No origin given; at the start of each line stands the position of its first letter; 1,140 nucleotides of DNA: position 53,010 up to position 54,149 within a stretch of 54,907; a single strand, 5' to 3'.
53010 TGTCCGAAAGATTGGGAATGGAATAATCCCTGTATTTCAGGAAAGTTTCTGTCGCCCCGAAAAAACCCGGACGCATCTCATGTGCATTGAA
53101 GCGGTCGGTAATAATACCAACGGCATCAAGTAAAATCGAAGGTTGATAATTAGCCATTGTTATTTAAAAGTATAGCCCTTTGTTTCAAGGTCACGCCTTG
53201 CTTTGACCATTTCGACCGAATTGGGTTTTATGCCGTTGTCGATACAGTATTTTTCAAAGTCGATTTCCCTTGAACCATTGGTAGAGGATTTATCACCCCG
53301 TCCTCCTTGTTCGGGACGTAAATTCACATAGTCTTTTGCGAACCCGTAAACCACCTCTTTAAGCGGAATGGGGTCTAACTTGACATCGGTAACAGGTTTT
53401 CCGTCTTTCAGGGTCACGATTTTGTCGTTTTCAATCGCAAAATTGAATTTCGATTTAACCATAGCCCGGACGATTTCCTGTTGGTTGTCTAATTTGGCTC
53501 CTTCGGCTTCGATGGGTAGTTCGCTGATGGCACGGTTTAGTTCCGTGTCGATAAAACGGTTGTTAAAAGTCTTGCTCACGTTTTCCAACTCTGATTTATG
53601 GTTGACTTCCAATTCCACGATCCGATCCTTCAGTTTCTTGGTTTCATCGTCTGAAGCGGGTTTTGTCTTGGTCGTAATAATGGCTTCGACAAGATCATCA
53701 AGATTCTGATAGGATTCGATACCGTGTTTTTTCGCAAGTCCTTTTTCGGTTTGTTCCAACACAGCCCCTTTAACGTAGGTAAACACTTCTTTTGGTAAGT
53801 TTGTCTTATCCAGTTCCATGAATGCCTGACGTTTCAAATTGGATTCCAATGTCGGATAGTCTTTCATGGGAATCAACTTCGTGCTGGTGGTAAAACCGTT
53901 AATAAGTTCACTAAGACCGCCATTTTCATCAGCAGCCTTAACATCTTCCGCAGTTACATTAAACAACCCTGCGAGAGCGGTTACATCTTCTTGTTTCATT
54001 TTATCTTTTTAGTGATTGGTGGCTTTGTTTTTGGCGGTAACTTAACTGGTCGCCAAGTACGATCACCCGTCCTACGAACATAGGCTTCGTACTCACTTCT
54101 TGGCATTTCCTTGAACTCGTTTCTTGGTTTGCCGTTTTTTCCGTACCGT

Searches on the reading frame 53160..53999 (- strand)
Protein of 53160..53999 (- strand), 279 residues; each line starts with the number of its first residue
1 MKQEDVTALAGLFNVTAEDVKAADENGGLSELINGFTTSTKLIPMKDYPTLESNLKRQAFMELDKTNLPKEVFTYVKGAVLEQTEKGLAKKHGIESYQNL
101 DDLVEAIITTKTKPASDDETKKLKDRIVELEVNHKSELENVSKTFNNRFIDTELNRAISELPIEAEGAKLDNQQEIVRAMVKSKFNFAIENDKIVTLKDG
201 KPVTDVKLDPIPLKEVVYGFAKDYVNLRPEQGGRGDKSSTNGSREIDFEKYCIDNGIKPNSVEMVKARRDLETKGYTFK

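Call 5: search_protein_families(library=pfam, max_evalue=0.1, proteins=[window:53160-53999:-])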
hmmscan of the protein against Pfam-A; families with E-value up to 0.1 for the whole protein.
window:53160-53999:- (279 aa): 2 families
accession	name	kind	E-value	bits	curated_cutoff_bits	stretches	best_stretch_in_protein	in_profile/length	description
PF10607.14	CTLH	-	0.02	15.4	26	1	46-151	33-121/146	CTLH/CRA C-terminal to LisH motif domain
PF04977.20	DivIC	-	0.098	12.9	28.9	0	164-198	44-78/80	Septum formation initiator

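Call 7: search_protein_families(library=phrogs, max_evalue=0.001, proteins=[window:53160-53999:-])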
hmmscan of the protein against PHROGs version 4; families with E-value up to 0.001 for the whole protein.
window:53160-53999:- (279 aa): 0 families
